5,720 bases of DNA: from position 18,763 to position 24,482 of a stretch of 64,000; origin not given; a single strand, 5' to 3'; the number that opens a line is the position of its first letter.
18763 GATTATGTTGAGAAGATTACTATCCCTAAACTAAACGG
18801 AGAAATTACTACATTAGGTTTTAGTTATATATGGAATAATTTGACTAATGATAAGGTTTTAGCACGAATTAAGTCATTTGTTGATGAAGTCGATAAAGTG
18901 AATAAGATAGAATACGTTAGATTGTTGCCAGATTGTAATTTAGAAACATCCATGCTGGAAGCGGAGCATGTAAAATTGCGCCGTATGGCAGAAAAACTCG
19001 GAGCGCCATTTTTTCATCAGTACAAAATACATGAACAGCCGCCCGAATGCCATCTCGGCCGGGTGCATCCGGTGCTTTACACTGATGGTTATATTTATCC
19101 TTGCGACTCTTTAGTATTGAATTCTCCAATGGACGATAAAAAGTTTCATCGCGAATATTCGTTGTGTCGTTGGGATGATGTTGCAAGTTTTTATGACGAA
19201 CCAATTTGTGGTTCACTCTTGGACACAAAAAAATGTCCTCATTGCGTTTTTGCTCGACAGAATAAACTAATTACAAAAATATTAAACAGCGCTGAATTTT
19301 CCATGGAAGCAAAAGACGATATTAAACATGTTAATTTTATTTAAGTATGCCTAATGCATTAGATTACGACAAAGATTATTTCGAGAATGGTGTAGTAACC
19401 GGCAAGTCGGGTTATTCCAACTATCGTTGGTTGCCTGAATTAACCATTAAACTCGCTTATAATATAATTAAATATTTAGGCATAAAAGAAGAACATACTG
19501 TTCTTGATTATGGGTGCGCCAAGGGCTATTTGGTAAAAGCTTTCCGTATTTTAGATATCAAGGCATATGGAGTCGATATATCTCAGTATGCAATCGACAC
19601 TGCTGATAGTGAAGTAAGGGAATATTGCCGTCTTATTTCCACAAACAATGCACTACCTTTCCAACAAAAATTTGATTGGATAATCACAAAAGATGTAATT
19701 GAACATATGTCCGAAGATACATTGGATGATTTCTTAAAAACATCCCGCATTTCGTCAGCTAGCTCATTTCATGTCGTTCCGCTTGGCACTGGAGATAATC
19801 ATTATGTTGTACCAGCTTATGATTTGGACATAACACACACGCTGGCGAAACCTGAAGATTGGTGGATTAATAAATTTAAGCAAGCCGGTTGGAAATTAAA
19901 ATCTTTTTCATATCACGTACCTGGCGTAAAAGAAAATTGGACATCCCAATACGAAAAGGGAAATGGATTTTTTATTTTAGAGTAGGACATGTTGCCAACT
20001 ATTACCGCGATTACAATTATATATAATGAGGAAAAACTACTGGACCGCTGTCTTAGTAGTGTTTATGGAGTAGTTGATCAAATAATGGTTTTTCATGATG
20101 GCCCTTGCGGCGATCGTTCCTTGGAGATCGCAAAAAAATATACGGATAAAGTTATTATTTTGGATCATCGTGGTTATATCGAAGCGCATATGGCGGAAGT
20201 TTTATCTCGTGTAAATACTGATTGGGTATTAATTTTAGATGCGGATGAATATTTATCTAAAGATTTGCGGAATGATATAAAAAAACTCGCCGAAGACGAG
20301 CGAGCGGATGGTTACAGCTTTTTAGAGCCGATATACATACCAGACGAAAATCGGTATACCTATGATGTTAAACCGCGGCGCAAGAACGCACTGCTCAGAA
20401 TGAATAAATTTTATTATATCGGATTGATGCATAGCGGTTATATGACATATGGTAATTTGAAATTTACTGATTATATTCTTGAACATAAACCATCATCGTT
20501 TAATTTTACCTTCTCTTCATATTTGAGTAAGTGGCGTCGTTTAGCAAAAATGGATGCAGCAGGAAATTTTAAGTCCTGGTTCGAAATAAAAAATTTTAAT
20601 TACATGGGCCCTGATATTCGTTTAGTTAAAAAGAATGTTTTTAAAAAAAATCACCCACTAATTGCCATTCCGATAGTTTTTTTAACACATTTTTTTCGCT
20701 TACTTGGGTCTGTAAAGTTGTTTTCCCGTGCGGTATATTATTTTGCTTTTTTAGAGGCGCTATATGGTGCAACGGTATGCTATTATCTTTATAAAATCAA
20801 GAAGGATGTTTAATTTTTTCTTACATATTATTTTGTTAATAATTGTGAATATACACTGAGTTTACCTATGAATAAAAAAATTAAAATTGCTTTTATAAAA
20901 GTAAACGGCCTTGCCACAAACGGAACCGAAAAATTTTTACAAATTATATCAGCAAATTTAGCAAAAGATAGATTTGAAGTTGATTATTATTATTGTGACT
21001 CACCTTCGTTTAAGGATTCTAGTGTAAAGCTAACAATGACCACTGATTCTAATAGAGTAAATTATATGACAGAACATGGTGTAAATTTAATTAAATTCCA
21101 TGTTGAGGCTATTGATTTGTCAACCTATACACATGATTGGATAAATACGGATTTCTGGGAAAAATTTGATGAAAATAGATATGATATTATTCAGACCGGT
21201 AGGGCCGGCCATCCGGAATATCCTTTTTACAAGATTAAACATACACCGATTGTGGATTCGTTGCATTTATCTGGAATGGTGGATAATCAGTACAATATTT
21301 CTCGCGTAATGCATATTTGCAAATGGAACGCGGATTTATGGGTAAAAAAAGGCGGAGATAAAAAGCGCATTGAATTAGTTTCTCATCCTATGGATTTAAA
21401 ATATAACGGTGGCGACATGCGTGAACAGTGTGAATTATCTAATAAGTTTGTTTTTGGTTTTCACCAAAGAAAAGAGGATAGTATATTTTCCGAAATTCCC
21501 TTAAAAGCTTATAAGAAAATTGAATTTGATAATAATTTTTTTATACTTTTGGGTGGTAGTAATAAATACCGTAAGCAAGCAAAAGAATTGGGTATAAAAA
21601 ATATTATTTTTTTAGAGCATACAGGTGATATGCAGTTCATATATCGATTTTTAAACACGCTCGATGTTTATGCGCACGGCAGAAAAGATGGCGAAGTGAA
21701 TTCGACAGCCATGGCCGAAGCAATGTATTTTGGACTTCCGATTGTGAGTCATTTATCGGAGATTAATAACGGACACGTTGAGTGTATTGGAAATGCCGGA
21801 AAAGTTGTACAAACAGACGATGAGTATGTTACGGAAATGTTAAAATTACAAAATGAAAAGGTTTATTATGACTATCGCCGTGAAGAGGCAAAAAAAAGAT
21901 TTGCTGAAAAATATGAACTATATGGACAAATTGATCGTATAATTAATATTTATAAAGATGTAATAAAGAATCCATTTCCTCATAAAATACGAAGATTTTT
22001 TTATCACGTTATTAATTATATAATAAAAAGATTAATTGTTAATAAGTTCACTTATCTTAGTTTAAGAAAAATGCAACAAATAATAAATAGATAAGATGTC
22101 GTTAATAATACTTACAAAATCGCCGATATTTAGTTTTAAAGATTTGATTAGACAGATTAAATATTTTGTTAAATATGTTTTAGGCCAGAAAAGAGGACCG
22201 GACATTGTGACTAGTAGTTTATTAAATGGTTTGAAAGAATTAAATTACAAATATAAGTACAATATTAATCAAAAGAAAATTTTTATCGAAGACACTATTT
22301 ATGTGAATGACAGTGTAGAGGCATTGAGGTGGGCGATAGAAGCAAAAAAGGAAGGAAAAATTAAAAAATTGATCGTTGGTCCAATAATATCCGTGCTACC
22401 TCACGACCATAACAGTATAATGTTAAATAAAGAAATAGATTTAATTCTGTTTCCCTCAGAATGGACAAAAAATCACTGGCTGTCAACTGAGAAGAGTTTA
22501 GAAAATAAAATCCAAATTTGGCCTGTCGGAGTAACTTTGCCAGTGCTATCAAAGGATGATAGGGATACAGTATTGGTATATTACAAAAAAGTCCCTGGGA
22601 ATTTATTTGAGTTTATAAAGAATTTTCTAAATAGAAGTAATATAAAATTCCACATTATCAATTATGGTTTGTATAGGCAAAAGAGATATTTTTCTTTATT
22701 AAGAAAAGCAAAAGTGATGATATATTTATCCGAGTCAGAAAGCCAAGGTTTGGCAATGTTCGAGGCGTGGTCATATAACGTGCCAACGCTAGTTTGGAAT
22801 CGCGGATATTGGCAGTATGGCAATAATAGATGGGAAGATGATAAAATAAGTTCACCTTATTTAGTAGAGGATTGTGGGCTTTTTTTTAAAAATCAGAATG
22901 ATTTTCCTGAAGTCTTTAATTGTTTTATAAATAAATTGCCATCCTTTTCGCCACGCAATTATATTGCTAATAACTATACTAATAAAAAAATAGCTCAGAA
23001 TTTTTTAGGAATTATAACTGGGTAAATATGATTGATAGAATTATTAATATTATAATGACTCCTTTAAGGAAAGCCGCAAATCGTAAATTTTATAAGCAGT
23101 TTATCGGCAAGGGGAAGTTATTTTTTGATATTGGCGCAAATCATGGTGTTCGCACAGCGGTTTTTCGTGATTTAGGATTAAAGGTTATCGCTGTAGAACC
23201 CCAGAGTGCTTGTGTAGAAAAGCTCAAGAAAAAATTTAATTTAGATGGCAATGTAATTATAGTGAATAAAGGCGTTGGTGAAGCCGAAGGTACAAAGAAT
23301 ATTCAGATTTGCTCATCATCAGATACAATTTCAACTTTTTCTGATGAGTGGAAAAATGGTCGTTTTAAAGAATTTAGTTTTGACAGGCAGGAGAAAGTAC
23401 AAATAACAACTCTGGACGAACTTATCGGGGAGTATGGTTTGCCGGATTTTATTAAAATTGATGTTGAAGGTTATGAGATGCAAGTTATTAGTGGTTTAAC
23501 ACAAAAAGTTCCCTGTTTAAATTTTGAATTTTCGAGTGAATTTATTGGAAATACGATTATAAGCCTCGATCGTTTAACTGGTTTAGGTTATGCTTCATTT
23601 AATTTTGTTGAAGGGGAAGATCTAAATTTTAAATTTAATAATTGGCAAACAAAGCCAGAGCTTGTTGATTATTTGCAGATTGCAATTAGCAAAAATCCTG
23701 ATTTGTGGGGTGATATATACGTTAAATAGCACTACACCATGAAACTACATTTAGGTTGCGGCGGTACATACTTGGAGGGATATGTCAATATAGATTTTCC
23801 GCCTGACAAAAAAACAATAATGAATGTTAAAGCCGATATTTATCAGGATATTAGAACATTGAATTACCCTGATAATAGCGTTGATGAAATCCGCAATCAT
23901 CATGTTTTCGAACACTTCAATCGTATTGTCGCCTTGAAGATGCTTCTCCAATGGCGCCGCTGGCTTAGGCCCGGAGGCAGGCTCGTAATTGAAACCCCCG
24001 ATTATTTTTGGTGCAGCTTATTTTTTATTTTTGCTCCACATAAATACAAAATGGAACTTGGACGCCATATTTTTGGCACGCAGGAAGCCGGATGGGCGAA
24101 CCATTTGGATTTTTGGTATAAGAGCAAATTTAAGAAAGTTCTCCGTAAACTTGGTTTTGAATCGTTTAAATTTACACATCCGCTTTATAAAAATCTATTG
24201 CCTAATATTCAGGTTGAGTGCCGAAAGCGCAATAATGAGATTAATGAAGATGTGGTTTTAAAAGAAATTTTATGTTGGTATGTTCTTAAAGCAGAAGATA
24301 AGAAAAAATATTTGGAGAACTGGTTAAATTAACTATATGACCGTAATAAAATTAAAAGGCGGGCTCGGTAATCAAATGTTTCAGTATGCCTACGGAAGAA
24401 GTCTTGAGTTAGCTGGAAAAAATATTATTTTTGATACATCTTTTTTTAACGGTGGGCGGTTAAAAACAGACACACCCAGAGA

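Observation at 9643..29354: A ~20-kb glycan locus with five methyltransferase domains, pointing to a heavily methylated deoxy-sugar glycan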

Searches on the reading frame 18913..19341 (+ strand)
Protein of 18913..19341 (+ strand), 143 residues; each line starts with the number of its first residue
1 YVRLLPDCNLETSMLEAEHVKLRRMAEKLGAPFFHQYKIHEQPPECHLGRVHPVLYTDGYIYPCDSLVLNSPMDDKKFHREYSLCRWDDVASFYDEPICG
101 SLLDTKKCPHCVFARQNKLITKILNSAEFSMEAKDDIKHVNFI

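Call 52: search_solved_structures(query=window:18913-19341:+, max_evalue=10, show_alignments=3)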
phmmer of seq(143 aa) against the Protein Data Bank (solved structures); distinct sequences matched with E-value up to 10: 5.
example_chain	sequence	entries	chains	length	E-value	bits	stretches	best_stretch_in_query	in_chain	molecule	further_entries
4cfu_D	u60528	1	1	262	0.91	12.9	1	4-49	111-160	CYCLIN-A2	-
2g9x_B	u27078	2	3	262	0.91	12.9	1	4-49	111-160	Cyclin-A2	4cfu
3bht_B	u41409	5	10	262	0.91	12.9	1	4-49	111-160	Cyclin-A2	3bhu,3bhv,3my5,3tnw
8roz_B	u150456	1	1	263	0.92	12.9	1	4-49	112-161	Cyclin-A2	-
3dog_B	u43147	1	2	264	0.92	12.9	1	4-49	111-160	Cyclin-A2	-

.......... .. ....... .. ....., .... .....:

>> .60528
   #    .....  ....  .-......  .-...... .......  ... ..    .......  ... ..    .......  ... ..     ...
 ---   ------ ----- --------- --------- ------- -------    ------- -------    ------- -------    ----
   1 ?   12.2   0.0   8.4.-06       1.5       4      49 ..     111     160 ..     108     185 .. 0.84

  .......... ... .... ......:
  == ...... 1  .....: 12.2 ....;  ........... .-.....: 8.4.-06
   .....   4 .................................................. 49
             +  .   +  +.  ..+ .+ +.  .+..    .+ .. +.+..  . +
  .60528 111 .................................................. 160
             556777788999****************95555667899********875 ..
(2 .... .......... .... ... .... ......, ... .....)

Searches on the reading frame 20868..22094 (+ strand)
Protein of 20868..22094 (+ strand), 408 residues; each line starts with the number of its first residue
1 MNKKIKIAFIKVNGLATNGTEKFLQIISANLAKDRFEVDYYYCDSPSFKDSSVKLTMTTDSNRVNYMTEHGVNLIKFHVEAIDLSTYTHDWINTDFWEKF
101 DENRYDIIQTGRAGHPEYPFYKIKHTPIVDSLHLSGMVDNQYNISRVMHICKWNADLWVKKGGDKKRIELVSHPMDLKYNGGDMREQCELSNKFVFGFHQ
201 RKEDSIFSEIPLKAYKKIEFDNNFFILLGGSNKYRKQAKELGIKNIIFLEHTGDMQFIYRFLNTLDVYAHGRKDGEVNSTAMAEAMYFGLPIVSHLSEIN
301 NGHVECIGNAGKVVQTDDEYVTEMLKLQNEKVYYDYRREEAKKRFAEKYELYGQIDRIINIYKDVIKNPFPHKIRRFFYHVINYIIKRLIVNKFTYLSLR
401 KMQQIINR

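Call 4: search_protein_families(library=pfam, proteins=[window:20868-22094:+])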
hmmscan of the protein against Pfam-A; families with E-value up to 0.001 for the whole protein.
window:20868-22094:+ (408 aa): 2 families
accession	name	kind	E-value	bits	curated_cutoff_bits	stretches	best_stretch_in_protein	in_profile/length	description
PF00534.26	Glycos_transf_1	-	4.2e-08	33.4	26.4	1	212-343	34-171/172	Glycosyl transferases group 1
PF13692.12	Glyco_trans_1_4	-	3.2e-06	27.9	27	1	216-327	25-139/142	Glycosyl transferases group 1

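Call 8: search_protein_families(library=ncbifam, proteins=[window:20868-22094:+], max_evalue=0.01)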
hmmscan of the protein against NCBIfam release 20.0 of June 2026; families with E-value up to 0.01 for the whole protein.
window:20868-22094:+ (408 aa): 1 family
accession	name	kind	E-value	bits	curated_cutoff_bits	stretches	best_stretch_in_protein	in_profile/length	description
NF038295.1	EPS_HpsP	equivalog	0.0091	15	550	0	276-366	298-388/388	hormogonium polysaccharide biosynthesis glycosyltransferase HpsP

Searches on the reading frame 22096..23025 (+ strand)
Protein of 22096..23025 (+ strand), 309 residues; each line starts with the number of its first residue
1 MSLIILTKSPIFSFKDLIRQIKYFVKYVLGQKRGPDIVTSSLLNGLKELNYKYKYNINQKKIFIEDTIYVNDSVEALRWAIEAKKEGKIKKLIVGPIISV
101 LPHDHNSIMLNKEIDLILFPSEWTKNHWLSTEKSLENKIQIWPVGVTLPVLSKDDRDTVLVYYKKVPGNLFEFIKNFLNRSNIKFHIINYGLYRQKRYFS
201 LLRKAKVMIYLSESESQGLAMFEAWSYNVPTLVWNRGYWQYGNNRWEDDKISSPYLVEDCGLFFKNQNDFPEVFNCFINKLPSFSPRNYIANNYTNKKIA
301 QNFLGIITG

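Call 4: search_protein_families(library=pfam, proteins=[window:22096-23025:+])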
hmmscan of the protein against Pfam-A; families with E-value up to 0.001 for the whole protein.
window:22096-23025:+ (309 aa): 0 families

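Call 8: search_protein_families(library=ncbifam, proteins=[window:22096-23025:+], max_evalue=0.01)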
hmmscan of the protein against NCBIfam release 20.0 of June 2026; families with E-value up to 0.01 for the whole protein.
window:22096-23025:+ (309 aa): 2 families
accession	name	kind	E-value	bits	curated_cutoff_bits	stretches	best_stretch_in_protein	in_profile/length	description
NF011396.0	PRK14821.1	equivalog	0.0002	20.9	203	1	245-280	51-86/185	XTP/dITP diphosphatase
TIGR03999.1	thiol_BshA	equivalog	0.001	18.1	273.7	1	194-237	262-305/375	N-acetyl-alpha-D-glucosaminyl L-malate synthase BshA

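Call 36: search_protein_families(library=pfam, proteins=[window:22096-23025:+], max_evalue=1)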
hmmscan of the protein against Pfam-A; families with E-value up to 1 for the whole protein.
window:22096-23025:+ (309 aa): 4 families
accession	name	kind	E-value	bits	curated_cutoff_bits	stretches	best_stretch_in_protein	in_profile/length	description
PF00534.26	Glycos_transf_1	-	0.001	19.1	26.4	1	190-237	78-125/172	Glycosyl transferases group 1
PF20706.3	GT4-conflict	-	0.0027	17.2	26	1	179-234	257-311/385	Family 4 Glycosyltransferase in conflict systems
PF04765.19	TOD1_MUCI70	-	0.022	14.5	21.4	1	186-300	178-290/314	TOD1/MUCI70, glycosyltransferase-like domain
PF13692.12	Glyco_trans_1_4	-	0.035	14.8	27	1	196-236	68-108/142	Glycosyl transferases group 1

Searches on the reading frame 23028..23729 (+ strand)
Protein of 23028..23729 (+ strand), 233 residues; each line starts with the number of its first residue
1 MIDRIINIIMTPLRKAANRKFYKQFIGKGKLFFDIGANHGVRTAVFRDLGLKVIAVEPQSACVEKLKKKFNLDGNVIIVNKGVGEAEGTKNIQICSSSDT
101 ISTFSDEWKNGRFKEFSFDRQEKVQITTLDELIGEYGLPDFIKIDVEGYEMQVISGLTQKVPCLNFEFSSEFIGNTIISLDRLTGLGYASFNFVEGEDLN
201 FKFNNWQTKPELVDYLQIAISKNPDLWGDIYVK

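Call 4: search_protein_families(library=pfam, proteins=[window:23028-23729:+])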
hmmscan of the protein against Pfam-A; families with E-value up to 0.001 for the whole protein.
window:23028-23729:+ (233 aa): 1 family
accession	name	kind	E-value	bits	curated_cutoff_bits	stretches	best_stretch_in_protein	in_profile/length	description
PF05050.19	Methyltransf_21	-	6.2e-15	56.2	22.7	1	34-159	1-134/173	Methyltransferase FkbM domain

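Call 8: search_protein_families(library=ncbifam, proteins=[window:23028-23729:+], max_evalue=0.01)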
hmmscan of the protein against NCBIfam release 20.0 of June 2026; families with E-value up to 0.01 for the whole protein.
window:23028-23729:+ (233 aa): 4 families
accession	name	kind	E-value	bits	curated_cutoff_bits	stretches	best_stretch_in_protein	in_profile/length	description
TIGR01444.1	fkbM_fam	subfamily_domain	1.4e-26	93.6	37.7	1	32-160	2-130/143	FkbM family methyltransferase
NF000499.2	Erm23S_rRNA_broad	equivalog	0.0003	20.3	212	1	26-81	21-76/244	23S ribosomal RNA methyltransferase Erm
NF000468.1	Erm37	exception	0.0032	17.5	350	1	26-71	30-75/179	23S rRNA (adenine(2058)-N(6))-methyltransferase Erm(37)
NF012223.0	erm_F_23S_MT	exception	0.0045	16.3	575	1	28-80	33-85/266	23S rRNA (adenine(2058)-N(6))-methyltransferase Erm(F)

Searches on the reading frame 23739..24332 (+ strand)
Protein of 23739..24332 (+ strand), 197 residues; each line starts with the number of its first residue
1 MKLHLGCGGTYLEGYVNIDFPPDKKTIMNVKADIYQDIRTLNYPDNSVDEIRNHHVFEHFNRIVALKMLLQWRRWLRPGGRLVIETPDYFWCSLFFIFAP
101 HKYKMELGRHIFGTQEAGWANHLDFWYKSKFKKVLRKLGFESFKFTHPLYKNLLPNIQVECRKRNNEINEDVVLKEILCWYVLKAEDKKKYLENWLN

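Call 4: search_protein_families(library=pfam, proteins=[window:23739-24332:+])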
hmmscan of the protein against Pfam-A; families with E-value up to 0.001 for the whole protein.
window:23739-24332:+ (197 aa): 3 families
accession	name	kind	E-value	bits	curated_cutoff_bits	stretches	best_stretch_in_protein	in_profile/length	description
PF08241.18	Methyltransf_11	-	8.7e-07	29.9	21.2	1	34-84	47-95/95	Methyltransferase domain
PF13489.12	Methyltransf_23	-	1.2e-05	25.6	27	1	16-141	48-160/164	Methyltransferase domain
PF13649.12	Methyltransf_25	-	0.00046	21.3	27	0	34-80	51-97/97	Methyltransferase domain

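Call 8: search_protein_families(library=ncbifam, proteins=[window:23739-24332:+], max_evalue=0.01)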
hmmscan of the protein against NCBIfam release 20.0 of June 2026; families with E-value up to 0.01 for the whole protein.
window:23739-24332:+ (197 aa): 0 families

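Call 36: search_protein_families(library=pfam, proteins=[window:23739-24332:+], max_evalue=1)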
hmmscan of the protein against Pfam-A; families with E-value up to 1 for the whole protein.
window:23739-24332:+ (197 aa): 5 families
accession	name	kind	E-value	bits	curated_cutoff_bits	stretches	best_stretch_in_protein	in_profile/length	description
PF08241.18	Methyltransf_11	-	8.7e-07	29.9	21.2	1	34-84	47-95/95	Methyltransferase domain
PF13489.12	Methyltransf_23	-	1.2e-05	25.6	27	1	16-141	48-160/164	Methyltransferase domain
PF13649.12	Methyltransf_25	-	0.00046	21.3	27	1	34-80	51-97/97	Methyltransferase domain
PF13847.12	Methyltransf_31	-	0.014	15.5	27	1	29-88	55-113/145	Methyltransferase domain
PF08242.18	Methyltransf_12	-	0.11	13.7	30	1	43-82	64-98/98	Methyltransferase domain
